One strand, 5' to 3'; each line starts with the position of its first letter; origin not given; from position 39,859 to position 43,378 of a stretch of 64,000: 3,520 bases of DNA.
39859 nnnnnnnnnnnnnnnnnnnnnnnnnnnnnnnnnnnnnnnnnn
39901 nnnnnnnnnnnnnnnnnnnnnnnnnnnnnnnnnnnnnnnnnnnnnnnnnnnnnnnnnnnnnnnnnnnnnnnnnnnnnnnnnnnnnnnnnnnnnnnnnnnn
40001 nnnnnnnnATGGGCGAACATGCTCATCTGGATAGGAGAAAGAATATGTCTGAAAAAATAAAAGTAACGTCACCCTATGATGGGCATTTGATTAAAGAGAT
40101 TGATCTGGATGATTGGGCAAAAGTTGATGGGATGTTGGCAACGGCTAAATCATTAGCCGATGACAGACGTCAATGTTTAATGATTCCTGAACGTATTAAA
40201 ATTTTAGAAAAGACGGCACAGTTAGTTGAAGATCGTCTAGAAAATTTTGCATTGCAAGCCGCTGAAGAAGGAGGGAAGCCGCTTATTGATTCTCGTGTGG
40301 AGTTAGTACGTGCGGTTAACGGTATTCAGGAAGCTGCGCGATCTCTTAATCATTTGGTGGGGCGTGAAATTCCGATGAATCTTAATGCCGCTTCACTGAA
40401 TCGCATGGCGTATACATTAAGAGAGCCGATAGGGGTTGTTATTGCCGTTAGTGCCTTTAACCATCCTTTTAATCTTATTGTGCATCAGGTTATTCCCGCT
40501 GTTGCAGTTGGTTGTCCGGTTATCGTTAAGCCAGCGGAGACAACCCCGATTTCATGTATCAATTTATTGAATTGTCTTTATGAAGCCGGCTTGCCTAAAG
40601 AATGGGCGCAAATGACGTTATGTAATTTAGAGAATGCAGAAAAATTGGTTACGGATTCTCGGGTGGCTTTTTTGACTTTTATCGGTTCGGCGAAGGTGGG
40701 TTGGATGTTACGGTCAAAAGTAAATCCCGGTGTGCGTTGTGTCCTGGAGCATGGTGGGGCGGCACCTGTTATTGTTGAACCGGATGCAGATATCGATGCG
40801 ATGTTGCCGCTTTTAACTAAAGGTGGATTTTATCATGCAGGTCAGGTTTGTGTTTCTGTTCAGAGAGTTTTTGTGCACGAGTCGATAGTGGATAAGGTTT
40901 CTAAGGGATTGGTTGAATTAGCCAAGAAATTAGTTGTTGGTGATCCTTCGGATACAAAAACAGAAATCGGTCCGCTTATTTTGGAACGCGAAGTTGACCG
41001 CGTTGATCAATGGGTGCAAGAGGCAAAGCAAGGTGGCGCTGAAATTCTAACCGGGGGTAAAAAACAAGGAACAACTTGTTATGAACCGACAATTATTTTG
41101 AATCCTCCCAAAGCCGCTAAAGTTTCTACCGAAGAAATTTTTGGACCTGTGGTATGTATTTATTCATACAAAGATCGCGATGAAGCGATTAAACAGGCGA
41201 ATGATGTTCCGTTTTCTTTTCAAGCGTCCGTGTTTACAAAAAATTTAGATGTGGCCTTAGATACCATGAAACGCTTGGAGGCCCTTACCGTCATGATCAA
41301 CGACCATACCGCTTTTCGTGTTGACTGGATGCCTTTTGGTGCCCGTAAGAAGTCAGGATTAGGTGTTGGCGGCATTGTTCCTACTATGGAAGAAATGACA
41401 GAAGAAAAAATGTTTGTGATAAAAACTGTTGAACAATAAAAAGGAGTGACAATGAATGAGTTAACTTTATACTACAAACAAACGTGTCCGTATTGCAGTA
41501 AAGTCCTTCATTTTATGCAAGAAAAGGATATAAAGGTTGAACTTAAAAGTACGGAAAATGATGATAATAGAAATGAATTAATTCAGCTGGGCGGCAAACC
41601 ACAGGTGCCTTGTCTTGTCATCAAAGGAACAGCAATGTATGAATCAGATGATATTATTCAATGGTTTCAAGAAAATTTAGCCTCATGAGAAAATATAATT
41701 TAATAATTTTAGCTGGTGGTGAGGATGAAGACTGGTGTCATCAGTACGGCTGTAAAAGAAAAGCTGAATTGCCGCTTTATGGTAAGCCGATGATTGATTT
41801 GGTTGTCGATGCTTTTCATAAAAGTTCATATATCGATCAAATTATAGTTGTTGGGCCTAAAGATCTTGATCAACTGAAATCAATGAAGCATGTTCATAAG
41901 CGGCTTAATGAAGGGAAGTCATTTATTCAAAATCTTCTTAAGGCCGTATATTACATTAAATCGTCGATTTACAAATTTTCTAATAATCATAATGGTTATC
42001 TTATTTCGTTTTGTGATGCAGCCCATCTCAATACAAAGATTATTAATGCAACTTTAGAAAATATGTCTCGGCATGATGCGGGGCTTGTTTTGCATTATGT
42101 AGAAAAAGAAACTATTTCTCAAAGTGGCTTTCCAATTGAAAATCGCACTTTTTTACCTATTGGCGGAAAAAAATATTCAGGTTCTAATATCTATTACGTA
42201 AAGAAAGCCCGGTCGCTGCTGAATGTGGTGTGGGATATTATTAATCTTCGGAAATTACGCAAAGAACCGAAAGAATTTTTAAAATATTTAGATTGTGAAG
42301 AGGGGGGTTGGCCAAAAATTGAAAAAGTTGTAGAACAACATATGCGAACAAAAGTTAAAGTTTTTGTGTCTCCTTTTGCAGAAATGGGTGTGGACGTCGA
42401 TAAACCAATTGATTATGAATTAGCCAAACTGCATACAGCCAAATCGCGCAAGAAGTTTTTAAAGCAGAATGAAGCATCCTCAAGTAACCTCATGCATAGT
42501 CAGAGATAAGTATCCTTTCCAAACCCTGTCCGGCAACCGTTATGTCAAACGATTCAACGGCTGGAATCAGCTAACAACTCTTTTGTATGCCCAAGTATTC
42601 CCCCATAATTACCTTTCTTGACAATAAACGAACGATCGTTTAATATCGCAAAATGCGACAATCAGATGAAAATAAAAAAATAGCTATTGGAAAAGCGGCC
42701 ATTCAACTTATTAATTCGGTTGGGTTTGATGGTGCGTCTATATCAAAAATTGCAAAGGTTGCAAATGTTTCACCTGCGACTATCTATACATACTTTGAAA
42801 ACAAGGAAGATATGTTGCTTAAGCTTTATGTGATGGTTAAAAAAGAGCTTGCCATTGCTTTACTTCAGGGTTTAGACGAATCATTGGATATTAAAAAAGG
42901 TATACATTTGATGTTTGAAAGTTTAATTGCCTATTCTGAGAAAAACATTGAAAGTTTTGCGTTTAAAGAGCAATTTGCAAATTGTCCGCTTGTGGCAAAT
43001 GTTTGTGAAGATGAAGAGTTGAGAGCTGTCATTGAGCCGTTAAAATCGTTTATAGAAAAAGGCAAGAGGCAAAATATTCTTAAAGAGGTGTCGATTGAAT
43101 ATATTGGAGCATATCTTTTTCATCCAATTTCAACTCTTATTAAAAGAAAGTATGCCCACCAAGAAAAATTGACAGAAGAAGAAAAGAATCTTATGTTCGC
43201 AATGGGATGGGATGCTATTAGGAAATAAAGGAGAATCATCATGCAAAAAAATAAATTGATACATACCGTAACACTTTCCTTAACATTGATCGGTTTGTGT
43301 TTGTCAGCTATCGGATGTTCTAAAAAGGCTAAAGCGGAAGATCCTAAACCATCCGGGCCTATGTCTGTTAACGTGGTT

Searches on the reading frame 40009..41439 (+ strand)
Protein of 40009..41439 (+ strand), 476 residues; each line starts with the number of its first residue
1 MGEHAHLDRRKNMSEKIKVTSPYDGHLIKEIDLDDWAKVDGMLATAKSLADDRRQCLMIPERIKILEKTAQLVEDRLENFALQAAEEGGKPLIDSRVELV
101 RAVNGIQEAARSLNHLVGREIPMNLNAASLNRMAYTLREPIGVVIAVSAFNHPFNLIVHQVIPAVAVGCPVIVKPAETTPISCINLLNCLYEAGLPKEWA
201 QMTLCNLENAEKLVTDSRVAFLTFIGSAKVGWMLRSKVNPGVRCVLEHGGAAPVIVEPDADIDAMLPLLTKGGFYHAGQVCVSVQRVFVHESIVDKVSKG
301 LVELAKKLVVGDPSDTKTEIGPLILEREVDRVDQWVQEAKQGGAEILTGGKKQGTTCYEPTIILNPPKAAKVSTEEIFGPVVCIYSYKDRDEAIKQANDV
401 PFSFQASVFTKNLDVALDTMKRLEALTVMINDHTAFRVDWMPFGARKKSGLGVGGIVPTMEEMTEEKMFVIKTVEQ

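Call 4: search_protein_families(library=pfam, proteins=[window:40009-41439:+])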
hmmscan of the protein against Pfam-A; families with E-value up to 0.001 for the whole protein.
window:40009-41439:+ (476 aa): 1 family
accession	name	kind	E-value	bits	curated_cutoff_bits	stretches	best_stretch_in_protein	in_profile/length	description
PF00171.27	Aldedh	-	2.4e-122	409.2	23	1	13-468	5-460/461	Aldehyde dehydrogenase family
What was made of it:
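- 40045..41439 (+): NAD(P)-dependent aldehyde dehydrogenase (ORF from 40009, likely start 40045). The proposed function is succinic semialdehyde dehydrogenase. PF00171 scores 409 bits (call 4).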

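Call 5: search_protein_families(library=ncbifam, proteins=[window:40009-41439:+], max_evalue=0.00001)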
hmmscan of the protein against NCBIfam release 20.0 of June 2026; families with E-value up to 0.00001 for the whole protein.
window:40009-41439:+ (476 aa): 42 families (the best 25 are shown)
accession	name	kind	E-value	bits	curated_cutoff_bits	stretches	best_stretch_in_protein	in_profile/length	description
NF040648.1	lactal_redase_Meth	equivalog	5.9e-106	355.2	650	1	13-471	9-462/463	lactaldehyde dehydrogenase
NF047626.1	SulfactDhSafD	equivalog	2e-92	310.6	700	1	17-471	3-454/454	sulfoacetaldehyde dehydrogenase SafD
TIGR03250.1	PhnAcAld_DH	equivalog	4.5e-88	296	635.65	1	10-470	12-469/472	phosphonoacetaldehyde dehydrogenase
NF006916.0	PRK09407.1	equivalog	3.7e-81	273.3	521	1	11-452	30-473/526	succinic semialdehyde dehydrogenase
NF010000.0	PRK13473.1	subfamily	5.8e-81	272.5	615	1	12-468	14-469/475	aminobutyraldehyde dehydrogenase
TIGR01780.1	SSADH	subfamily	7e-81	272.4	646.35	1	21-465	3-446/448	succinate-semialdehyde dehydrogenase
NF009725.0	PRK13252.1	equivalog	1.5e-80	271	593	1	12-471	19-479/488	betaine-aldehyde dehydrogenase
NF040869.1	G3PDH_Arch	equivalog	1.9e-80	271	780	1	14-470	32-490/502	NADP-dependent glyceraldehyde-3-phosphate dehydrogenase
TIGR01804.1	BADH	equivalog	2e-80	270.5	668.6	1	14-467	12-467/467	betaine-aldehyde dehydrogenase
NF045735.1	PaDhStyDPseudo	equivalog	2.3e-75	254.1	850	1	11-471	14-481/483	phenylacetaldehyde dehydrogenase StyD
TIGR02299.1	HpaE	equivalog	6.8e-73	245.9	638.35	1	15-471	16-476/488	5-carboxymethyl-2-hydroxymuconate semialdehyde dehydrogenase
NF045736.1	PaDhStyDRhodo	equivalog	9.4e-72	242.1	800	1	21-470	24-476/479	phenylacetaldehyde dehydrogenase StyD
NF042993.1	AlphKGSA_gudD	equivalog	9.6e-72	242.2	770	1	26-449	31-457/481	alpha-ketoglutaric semialdehyde dehydrogenase GucD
TIGR03216.1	OH_muco_semi_DH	equivalog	6.6e-70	236.1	693.25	1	15-472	14-480/481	2-hydroxymuconic semialdehyde dehydrogenase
NF006915.0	PRK09406.1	equivalog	2.6e-69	234.3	730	1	17-453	3-438/457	NADP-dependent succinic semialdehyde dehydrogenase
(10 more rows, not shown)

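Call 9: search_solved_structures(query=window:40009-41439:+, max_evalue=1e-40)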
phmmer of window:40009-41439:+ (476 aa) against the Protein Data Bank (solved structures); distinct sequences matched with E-value up to 1e-40: 167 (the best 60 are shown).
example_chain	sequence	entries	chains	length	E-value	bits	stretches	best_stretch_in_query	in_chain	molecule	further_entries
5mz5_A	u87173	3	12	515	3.3e-90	306.4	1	38-474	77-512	ALDH21) | aldehyde dehydrogenase 21 | Aldehyde dehydrogenase 21 (ALDH21)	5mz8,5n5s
5kf0_A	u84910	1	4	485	4.1e-81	276.5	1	16-472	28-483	Aldehyde dehydrogenase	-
5j6b_A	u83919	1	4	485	3.6e-80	273.4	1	15-472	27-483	Aldehyde dehydrogenase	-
8hap_A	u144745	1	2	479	3.8e-80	273.3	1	1-471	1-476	Aldehyde dehydrogenase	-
5jry_A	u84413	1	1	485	1.4e-79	271.5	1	16-472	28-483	NAD-dependent aldehyde dehydrogenase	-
3pqa_A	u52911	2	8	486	5e-69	236.7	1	15-475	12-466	Lactaldehyde dehydrogenase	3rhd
3prl_A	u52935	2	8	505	2.5e-67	231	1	13-475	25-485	NADP-dependent glyceraldehyde-3-phosphate dehydrogenase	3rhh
3ek1_A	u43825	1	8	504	5.1e-65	223.4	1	16-468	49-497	Aldehyde dehydrogenase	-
4pz2_A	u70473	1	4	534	5.7e-61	210.1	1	22-454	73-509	ZmALDH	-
1ky8_A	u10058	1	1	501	2.6e-60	207.9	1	56-470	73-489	glyceraldehyde-3-phosphate dehydrogenase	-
1uxv_A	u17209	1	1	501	2.6e-60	207.9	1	56-470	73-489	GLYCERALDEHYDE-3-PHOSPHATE DEHYDROGENASE (NADP+)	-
1uxn_A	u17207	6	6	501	4.6e-60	207.1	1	56-470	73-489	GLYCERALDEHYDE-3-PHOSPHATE DEHYDROGENASE (NADP+)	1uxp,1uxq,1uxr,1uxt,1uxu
8s33_A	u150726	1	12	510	6.2e-60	206.7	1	54-464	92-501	Succinate-semialdehyde dehydrogenase [NAD(P)+]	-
4pxl_A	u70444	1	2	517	3e-59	204.4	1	18-462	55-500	Cytosolic aldehyde dehydrogenase RF2C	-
3jz4_A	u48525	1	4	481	4.1e-59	204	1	12-467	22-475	Succinate-semialdehyde dehydrogenase [NADP+]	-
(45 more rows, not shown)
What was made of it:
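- The window ALDH's best solved relative is also ALDH21 (call 9).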

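Call 45: search_solved_structures(query=window:40009-41439:+, max_evalue=1e-85, show_alignments=1)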
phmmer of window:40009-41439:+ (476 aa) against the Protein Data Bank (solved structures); distinct sequences matched with E-value up to 1e-85: 1.
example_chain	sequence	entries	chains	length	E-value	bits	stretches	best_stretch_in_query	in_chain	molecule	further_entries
5mz5_A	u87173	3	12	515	3.3e-90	306.4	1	38-474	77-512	ALDH21) | aldehyde dehydrogenase 21 | Aldehyde dehydrogenase 21 (ALDH21)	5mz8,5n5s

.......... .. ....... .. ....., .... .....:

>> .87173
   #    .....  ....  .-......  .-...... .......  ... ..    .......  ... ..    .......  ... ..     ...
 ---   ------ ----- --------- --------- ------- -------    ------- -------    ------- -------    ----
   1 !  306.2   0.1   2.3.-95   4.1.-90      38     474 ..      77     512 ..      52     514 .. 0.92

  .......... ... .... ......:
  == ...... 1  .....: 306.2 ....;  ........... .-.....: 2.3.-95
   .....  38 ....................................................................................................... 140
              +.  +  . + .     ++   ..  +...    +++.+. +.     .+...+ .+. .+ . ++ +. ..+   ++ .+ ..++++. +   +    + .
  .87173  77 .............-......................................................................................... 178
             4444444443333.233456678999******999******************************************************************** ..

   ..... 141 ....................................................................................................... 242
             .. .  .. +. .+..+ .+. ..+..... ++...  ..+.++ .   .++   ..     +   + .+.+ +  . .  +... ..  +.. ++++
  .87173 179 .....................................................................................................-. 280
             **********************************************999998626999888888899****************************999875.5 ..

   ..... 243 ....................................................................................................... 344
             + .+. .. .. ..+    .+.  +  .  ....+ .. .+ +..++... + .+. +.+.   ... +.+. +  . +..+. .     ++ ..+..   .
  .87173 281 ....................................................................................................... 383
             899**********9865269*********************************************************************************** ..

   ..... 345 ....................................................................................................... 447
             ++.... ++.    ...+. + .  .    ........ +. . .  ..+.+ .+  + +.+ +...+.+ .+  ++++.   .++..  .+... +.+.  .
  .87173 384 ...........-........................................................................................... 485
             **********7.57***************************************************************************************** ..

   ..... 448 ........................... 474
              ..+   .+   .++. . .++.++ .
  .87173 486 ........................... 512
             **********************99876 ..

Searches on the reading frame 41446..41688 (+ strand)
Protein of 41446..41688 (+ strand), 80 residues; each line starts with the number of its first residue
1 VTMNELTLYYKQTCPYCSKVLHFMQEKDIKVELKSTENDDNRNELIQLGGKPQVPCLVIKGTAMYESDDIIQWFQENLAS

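Call 4: search_protein_families(library=pfam, proteins=[window:41446-41688:+])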
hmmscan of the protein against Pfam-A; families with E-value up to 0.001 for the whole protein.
window:41446-41688:+ (80 aa): 4 families
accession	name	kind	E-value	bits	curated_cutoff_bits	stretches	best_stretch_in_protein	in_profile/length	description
PF13417.12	GST_N_3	-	7.4e-16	58.7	22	1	8-77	1-70/75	Glutathione S-transferase, N-terminal domain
PF13409.12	GST_N_2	-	2.1e-13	51.1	25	1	13-76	1-69/70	Glutathione S-transferase, N-terminal domain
PF00462.30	Glutaredoxin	-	3.9e-12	46.6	22.9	1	7-62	2-58/60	Glutaredoxin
PF02798.26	GST_N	-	8.5e-06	26.5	20.9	1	5-71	2-71/76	Glutathione S-transferase, N-terminal domain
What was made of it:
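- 41446..41688 (+): Glutaredoxin-fold protein (80 aa), 6 nt after the ALDH gene. PF00462 and GST_N (call 4).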

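Call 5: search_protein_families(library=ncbifam, proteins=[window:41446-41688:+], max_evalue=0.00001)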
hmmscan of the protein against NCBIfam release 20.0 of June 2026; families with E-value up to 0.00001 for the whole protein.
window:41446-41688:+ (80 aa): 8 families
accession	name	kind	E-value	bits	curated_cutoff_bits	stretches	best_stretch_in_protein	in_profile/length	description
NF007702.0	PRK10387.1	equivalog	7.8e-12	45.4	133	1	8-77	3-72/215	glutaredoxin 2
TIGR02182.1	GRXB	equivalog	2.6e-10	40.4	186.65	1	8-77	2-71/209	GrxB family glutaredoxin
NF007923.0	PRK10638.1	equivalog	9.4e-09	35.2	129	1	3-70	1-69/83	glutaredoxin 3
TIGR02180.1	GRX_euk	equivalog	1.8e-08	34.5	87.25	1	7-76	2-77/84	glutaredoxin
TIGR02181.1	GRX_bact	equivalog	4.7e-08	33.2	90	1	7-72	2-69/80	glutaredoxin 3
TIGR02196.1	GlrX_YruB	hypoth_equivalog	3.1e-07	30.8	88.55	1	6-63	2-60/74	glutaredoxin-like protein, YruB-family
NF007016.1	PRK09481.1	equivalog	3.7e-07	29.8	314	1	6-77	11-82/209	stringent starvation protein SspA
NF041212.1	Uxx_star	subfamily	1.2e-06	28.6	66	1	7-61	2-58/70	Uxx-star family glutaredoxin-like (seleno)protein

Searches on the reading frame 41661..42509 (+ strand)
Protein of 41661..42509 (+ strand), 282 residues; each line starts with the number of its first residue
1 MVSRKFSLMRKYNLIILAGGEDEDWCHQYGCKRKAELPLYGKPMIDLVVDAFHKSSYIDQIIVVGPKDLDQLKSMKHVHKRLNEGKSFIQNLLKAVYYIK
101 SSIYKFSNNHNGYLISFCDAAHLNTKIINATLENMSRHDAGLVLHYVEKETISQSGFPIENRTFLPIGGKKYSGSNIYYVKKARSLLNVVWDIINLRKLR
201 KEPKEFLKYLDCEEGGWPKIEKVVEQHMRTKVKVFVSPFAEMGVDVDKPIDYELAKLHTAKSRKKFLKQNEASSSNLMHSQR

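Call 4: search_protein_families(library=pfam, proteins=[window:41661-42509:+])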
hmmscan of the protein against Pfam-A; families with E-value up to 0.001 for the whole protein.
window:41661-42509:+ (282 aa): 1 family
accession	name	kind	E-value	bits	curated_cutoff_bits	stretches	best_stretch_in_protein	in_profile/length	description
PF12804.13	NTP_transf_3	-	2.4e-08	34.8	27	1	15-145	2-121/160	MobA-like NTP transferase domain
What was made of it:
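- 41661..42509 (+): MobA-like nucleotidyltransferase-domain protein (282 aa). It is the last gene before a 143-nt gap and a promoter-like site. PF12804 scores 34.8 bits (call 4).
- Checked: A glutaredoxin (41446-41688) and a MobA-like NTP transferase (41661-42509) follow (call 4).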

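Call 5: search_protein_families(library=ncbifam, proteins=[window:41661-42509:+], max_evalue=0.00001)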
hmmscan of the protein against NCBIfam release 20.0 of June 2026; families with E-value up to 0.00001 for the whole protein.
window:41661-42509:+ (282 aa): 1 family
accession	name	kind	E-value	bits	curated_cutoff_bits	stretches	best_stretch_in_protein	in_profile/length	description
TIGR03310.1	matur_MocA_YgfJ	equivalog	3.9e-06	27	186.45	0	32-144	15-124/188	molybdenum cofactor cytidylyltransferase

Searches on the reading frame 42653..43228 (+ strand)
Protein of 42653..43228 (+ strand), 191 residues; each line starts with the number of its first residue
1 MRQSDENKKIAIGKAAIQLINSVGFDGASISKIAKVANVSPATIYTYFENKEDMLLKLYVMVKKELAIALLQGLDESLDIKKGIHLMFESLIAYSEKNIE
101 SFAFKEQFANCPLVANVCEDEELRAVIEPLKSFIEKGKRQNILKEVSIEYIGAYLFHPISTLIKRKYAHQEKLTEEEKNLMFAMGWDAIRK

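Call 4: search_protein_families(library=pfam, proteins=[window:42653-43228:+])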
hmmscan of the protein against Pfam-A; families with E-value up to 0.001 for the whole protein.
window:42653-43228:+ (191 aa): 4 families
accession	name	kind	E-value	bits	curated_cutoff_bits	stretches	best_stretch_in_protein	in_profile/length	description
PF00440.29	TetR_N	-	2.1e-13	50.2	24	1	14-56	3-45/47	Bacterial regulatory proteins, tetR family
PF22604.1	TetR_HI_0893_C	-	5.4e-09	36.9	27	1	86-189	8-111/112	Tetracyclin repressor-like HI_0893, C-terminal domain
PF16295.10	TetR_C_10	-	1.6e-06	28.9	28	1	65-190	7-131/132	Tetracyclin repressor-like, C-terminal domain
PF02796.21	HTH_7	-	0.00026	21.5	23.8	1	26-49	20-43/45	Helix-turn-helix domain of resolvase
